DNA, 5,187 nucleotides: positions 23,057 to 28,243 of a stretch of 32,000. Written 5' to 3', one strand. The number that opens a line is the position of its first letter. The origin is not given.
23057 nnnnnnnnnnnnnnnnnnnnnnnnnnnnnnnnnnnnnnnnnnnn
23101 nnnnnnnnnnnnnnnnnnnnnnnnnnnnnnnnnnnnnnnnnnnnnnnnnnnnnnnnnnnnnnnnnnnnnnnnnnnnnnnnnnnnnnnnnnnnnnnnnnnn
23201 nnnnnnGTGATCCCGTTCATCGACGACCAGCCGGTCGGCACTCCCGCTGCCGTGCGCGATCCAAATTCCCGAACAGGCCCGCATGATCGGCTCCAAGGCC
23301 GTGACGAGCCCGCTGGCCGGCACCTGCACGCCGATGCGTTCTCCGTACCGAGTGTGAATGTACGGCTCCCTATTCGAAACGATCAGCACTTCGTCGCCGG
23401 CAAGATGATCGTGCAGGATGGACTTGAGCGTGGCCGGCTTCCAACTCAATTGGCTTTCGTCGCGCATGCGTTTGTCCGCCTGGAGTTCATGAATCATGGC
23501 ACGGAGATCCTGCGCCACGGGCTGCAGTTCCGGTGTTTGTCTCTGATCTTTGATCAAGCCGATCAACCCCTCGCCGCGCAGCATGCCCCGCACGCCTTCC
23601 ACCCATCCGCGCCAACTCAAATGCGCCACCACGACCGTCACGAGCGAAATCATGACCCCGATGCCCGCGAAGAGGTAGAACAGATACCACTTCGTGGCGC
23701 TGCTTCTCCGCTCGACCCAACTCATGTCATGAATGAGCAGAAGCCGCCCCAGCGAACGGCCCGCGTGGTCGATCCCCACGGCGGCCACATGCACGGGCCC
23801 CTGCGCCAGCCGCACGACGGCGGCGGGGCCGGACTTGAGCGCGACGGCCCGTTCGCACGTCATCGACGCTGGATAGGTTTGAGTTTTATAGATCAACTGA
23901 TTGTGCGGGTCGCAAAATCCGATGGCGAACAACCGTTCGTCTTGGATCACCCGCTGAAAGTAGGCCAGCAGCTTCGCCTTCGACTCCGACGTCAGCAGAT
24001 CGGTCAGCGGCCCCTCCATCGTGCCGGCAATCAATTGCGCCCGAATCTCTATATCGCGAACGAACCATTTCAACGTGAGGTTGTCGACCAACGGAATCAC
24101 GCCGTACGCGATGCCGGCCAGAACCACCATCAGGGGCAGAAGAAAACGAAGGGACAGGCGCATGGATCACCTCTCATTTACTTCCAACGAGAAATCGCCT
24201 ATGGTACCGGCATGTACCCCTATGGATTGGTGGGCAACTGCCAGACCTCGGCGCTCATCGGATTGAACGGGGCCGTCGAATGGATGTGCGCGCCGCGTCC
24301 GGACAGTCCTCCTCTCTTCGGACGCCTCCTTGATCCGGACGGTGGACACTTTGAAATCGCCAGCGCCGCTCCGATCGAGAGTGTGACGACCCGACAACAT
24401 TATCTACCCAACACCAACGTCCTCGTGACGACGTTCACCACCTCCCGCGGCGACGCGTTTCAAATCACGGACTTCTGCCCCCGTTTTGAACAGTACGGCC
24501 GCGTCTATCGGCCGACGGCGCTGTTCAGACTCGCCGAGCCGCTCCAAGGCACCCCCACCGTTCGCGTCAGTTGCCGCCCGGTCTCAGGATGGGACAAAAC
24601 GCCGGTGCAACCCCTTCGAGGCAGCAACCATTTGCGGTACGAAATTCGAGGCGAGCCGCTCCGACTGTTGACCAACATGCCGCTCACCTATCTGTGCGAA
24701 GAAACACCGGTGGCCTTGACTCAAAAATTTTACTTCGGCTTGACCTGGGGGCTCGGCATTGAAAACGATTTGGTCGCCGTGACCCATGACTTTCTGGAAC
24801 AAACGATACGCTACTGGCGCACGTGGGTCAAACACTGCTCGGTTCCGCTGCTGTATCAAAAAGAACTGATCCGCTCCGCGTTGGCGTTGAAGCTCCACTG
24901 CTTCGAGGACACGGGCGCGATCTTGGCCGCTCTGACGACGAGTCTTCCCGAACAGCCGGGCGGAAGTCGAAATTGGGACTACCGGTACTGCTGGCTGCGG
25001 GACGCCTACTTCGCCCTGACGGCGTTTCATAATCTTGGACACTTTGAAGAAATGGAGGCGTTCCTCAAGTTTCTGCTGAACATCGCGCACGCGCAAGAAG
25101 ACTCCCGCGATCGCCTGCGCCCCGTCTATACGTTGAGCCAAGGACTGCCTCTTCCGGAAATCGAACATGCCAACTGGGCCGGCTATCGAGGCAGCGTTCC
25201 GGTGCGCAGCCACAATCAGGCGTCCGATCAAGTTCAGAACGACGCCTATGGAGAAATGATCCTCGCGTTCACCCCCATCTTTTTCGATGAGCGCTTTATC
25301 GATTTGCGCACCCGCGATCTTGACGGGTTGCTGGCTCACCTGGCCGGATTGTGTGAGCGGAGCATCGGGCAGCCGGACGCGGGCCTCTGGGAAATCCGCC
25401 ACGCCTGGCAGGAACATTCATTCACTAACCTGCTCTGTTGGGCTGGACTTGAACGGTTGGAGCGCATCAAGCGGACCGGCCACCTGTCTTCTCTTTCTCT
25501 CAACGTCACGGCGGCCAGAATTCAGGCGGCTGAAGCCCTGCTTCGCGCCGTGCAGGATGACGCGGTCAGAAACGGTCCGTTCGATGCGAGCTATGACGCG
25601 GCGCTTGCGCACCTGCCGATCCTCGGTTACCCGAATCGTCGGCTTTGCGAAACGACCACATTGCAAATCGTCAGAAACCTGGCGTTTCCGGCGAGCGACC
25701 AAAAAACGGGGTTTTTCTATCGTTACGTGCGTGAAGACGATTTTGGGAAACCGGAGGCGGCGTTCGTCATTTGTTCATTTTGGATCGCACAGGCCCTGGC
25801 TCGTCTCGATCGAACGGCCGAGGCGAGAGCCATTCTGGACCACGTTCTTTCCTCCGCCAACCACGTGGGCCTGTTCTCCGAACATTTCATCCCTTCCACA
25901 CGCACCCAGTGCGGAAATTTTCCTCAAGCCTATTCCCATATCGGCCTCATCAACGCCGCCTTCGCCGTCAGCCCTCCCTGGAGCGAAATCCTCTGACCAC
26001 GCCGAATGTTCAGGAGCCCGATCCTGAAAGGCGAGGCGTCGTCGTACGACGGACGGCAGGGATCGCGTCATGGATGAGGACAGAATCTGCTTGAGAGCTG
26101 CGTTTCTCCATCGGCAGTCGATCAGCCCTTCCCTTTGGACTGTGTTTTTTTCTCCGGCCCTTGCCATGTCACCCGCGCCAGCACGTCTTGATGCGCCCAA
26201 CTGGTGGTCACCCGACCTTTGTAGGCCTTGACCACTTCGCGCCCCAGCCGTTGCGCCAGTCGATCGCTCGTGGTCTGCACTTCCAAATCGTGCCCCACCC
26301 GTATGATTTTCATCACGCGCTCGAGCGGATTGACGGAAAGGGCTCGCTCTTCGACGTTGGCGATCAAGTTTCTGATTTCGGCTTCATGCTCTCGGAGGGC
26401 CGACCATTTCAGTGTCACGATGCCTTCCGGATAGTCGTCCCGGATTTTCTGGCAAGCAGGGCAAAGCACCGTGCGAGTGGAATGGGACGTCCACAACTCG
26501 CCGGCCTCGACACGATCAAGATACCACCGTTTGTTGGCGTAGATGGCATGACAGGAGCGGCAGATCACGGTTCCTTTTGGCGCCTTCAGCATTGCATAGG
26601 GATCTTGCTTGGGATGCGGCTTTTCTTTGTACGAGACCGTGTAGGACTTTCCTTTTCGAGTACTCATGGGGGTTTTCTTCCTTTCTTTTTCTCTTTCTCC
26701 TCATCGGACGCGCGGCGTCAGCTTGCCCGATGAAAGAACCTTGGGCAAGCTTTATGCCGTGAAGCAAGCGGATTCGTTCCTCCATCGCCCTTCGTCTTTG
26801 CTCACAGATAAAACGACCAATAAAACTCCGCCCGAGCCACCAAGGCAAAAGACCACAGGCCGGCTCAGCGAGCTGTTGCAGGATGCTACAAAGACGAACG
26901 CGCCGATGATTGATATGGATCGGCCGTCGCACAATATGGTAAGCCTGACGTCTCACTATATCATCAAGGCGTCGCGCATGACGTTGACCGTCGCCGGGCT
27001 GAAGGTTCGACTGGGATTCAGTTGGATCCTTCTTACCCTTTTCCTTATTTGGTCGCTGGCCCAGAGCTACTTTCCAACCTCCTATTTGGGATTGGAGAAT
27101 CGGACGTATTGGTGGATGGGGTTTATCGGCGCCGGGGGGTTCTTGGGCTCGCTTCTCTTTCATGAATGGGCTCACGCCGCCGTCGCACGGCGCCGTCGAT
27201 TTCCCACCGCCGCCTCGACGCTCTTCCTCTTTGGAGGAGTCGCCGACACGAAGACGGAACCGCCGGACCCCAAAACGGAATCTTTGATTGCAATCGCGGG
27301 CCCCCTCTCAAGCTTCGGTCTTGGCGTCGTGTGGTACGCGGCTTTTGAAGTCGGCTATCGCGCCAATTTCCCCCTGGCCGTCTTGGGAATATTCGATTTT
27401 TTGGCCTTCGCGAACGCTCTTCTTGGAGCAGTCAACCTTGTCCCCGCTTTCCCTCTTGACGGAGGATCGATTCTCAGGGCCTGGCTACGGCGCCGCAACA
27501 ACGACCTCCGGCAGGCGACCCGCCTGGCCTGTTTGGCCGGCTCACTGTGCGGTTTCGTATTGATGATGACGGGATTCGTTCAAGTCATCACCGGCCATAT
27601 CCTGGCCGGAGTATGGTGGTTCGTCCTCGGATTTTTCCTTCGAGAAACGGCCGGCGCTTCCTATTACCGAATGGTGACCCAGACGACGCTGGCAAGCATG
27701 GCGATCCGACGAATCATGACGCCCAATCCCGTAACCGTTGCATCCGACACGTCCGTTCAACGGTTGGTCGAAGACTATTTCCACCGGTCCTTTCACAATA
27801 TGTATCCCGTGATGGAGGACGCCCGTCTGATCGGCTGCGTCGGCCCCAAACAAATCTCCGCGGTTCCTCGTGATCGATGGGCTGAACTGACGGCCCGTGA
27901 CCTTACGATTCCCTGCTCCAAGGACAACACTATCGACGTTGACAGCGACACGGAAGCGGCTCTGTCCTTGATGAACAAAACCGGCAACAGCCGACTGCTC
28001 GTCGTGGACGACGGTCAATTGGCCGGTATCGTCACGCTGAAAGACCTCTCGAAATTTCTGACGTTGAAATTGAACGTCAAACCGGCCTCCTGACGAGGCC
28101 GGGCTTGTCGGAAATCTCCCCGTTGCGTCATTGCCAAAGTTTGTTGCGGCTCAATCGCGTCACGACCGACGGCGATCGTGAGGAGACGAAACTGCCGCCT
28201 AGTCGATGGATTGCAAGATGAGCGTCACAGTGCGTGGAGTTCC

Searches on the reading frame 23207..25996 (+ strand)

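Call 8: search_protein_families(library=pfam, proteins=[window:23207-25996:+], max_evalue=0.001)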
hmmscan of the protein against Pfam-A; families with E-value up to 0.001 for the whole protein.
window:23207-25996:+ (929 aa): 2 families
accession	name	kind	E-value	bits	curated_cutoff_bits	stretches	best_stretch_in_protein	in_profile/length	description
PF00723.27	Glyco_hydro_15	-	2e-31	109.8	22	1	552-918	5-426/427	Glycosyl hydrolases family 15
PF19291.4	TREH_N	-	1.8e-11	44.1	23.1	1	340-487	19-153/211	Trehalase-like, N-terminal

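Call 9: search_protein_families(library=ncbifam, proteins=[window:23207-25996:+], max_evalue=0.00001)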
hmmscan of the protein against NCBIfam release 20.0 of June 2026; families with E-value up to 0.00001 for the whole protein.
window:23207-25996:+ (929 aa): 2 families
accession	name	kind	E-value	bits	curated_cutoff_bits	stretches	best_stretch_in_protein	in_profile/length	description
NF041084.1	trehalase_H1_Arch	equivalog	6.3e-76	256.2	820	1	339-917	2-566/570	alpha,alpha-trehalase TreH1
NF041085.1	trehalase_H2_Arch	equivalog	8.3e-58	196.2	1000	2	526-917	186-572/579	alpha,alpha-trehalase TreH2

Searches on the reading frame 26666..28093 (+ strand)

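Call 9: search_protein_families(library=ncbifam, proteins=[window:26666-28093:+], max_evalue=0.00001)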
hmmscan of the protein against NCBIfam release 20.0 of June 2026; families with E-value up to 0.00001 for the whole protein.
window:26666-28093:+ (475 aa): 1 family
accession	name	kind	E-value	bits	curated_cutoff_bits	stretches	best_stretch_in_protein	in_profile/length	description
NF041552.1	TF_PrdR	equivalog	2.6e-06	26.1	795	1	344-469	5-129/577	sigma-54 dependent transcriptional regulator PrdR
